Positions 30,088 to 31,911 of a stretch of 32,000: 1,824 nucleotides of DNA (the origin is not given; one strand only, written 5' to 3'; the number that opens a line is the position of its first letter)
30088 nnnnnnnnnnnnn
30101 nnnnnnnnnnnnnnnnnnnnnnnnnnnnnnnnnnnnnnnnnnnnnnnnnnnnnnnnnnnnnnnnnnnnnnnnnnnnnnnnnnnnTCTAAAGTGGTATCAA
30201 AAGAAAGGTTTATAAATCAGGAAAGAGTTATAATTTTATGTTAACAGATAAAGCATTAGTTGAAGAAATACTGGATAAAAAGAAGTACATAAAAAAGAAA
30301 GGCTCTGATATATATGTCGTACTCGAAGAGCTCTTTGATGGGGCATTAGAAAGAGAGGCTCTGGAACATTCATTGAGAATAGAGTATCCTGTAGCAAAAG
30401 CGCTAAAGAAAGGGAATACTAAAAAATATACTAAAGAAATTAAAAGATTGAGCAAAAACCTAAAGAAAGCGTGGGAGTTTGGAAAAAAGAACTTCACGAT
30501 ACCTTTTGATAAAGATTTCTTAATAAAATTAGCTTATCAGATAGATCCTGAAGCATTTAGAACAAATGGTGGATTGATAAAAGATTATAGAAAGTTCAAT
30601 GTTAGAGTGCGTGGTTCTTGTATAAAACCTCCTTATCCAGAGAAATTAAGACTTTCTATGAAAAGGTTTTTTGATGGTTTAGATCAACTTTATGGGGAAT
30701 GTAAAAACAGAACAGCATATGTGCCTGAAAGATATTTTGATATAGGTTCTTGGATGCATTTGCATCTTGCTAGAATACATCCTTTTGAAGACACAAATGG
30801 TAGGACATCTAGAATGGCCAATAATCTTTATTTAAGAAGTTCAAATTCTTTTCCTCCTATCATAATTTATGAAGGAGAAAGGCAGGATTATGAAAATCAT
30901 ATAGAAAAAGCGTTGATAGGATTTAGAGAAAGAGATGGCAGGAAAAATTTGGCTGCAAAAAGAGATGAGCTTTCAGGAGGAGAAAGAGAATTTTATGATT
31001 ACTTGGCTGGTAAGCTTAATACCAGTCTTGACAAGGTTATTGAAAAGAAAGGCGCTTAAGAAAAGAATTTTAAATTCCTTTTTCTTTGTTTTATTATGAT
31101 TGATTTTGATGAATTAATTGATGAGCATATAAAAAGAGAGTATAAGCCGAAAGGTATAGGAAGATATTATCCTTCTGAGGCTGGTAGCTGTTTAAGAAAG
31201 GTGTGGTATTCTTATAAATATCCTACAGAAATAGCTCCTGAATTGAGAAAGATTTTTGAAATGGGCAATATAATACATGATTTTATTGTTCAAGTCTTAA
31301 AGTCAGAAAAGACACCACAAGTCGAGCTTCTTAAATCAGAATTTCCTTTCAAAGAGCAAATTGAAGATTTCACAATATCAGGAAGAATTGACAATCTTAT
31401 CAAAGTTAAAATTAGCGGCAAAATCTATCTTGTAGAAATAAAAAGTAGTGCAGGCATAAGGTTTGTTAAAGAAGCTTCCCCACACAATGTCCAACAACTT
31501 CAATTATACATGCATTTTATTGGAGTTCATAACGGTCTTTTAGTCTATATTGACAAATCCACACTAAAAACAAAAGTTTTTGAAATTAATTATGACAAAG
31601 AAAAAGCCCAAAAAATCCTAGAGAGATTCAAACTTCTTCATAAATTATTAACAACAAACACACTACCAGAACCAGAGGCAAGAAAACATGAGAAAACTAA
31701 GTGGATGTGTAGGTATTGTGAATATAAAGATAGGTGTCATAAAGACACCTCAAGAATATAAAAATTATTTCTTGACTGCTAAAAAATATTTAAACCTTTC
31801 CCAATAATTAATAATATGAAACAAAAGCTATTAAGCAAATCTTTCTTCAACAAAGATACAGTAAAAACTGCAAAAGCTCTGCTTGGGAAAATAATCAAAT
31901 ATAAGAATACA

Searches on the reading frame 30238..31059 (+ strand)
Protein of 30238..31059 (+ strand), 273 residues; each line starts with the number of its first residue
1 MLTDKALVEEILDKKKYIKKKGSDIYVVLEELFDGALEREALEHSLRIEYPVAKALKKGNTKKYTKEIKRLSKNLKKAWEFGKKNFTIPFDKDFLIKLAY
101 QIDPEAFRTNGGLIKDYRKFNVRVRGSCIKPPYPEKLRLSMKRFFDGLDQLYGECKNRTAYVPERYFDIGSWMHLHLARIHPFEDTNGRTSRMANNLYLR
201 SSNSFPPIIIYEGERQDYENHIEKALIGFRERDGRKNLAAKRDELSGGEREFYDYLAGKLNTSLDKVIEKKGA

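Call 3: search_protein_families(library=pfam, proteins=[window:30238-31059:+], max_evalue=1)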
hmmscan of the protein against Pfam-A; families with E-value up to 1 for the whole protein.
window:30238-31059:+ (273 aa): 3 families
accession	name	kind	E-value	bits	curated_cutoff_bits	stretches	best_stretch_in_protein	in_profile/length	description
PF02661.23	Fic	-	3.4e-09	37.8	24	1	110-199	18-93/93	Fic/DOC family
PF08711.16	Med26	-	0.082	13.2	20.6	1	47-79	20-48/52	TFIIS helical bundle-like domain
PF07500.19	TFIIS_M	-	0.16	12.8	29.2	0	38-77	27-66/114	Transcription factor S-II (TFIIS), central domain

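Call 4: search_protein_families(library=padloc, proteins=[window:30238-31059:+], max_evalue=1)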
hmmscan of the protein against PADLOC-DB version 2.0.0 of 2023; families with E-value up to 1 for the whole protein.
window:30238-31059:+ (273 aa): 8 families
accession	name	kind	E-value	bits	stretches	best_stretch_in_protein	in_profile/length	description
PDLC04840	PDC-S04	-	8.8e-12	43.2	1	116-224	96-198/227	-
PDLC03963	SoFic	-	8.2e-11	39.9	1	62-204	89-217/361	-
PDLC04839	PDC-S04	-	2e-07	28.9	1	117-200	82-160/205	-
PDLC04836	PDC-S04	-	1.2e-06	25.9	1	172-224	160-211/244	-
PDLC04837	PDC-S04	-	1.1e-05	22.8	1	173-225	157-208/234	-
PDLC00167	HamA1|HamA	-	0.00017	19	1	11-91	187-269/298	DUF1837 domain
PDLC04966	PDC-S24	-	0.00063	16.7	1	180-207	317-344/497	-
PDLC04838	PDC-S04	-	0.019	12.7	1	176-195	139-158/209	-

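Call 55: search_protein_families(library=ncbifam, proteins=[window:30238-31059:+], max_evalue=0.1)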
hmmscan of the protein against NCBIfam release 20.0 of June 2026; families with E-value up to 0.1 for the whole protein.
window:30238-31059:+ (273 aa): 4 families
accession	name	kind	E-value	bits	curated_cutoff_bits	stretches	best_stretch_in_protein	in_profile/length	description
NF046030.1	ProtAdlyltaseSoFic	equivalog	0.0001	21.4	550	1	173-205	185-217/361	protein adenylyltransferase Fic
TIGR02613.1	mob_myst_B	hypoth_equivalog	0.0027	17.6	124.4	1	171-208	113-149/186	mobile mystery protein B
NF041381.1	XopAC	subfamily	0.0044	15.8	450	1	160-216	372-427/451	XopAC/AvrAC family type III secretion system effector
NF047613.1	LIC11625_fam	exception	0.049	13.5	160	1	57-109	66-115/140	LIC11625 family surface-exposed protein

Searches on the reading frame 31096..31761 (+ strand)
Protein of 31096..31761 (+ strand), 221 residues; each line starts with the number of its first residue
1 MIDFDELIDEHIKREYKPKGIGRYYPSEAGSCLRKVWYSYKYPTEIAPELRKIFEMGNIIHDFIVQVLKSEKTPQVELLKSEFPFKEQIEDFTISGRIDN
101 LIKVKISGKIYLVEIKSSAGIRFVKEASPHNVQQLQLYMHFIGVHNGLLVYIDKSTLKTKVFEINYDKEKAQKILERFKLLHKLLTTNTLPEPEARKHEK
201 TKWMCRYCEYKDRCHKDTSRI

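Call 3: search_protein_families(library=pfam, proteins=[window:31096-31761:+], max_evalue=1)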
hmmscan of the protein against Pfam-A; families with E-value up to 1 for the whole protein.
window:31096-31761:+ (221 aa): 4 families
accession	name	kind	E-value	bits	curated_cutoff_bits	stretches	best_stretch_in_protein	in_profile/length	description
PF12705.13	PDDEXK_1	-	1.7e-11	45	22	1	63-215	99-247/247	PD-(D/E)XK nuclease superfamily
PF01930.23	Cas_Cas4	-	8.5e-08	32.9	22.7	1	32-215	11-159/160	Domain of unknown function DUF83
PF08011.17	PDDEXK_9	-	0.0013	19.1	25.5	1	86-138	21-75/105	PD-(D/E)XK nuclease superfamily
PF09810.15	Exo5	-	0.079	12.9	25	0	89-142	153-202/367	Exonuclease V - a 5' deoxyribonuclease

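Call 4: search_protein_families(library=padloc, proteins=[window:31096-31761:+], max_evalue=1)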
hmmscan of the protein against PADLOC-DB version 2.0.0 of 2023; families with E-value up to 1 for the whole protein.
window:31096-31761:+ (221 aa): 10 families
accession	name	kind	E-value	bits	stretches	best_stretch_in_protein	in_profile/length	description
PDLC01250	Cas4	-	3.7e-15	54.6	1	32-214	12-167/168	"CAS-I,CAS-II,CAS-III,CAS-IV,CAS-V,CAS-VI; acquisition_associated"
PDLC01447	Cas4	-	8.2e-15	53.6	1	31-216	15-159/161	"CAS-I,CAS-II,CAS-III,CAS-IV,CAS-V,CAS-VI; acquisition_associated"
PDLC00943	Cas4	-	3.4e-14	51.2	1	32-215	12-179/180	CRISPR-associated protein Cas4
PDLC00944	Cas4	-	1.4e-11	42.9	1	31-214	11-176/177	Cas4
PDLC02083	Cas4_II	-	7.5e-10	37.5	1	32-215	13-184/186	-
PDLC01611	Cas4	-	7.9e-09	34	1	32-215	11-157/158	"CAS-I,CAS-II,CAS-III,CAS-IV,CAS-V,CAS-VI; acquisition_associated"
PDLC01771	Cas4b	-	2.6e-05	22.5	1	97-216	54-160/162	-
PDLC01132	PD_DExK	-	0.0005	17.7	1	90-216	98-231/231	PDDEXK_1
PDLC00059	DruK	-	0.00098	16.4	1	92-215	124-235/326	PD-(D/E)XK nuclease superfamily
PDLC00060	DruK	-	0.0045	14.4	1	94-215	143-260/347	PD-(D/E)XK nuclease superfamily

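Call 55: search_protein_families(library=ncbifam, proteins=[window:31096-31761:+], max_evalue=0.1)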
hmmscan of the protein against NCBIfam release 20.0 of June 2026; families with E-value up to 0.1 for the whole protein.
window:31096-31761:+ (221 aa): 2 families
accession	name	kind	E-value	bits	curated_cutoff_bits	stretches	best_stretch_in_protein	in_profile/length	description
TIGR00372.1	cas4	equivalog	1.3e-13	51.2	65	1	32-215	12-179/180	CRISPR-associated protein Cas4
NF047393.1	TransRegTbspHalo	equivalog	0.062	12.9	300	1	58-103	33-78/270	transcriptional regulator TbsP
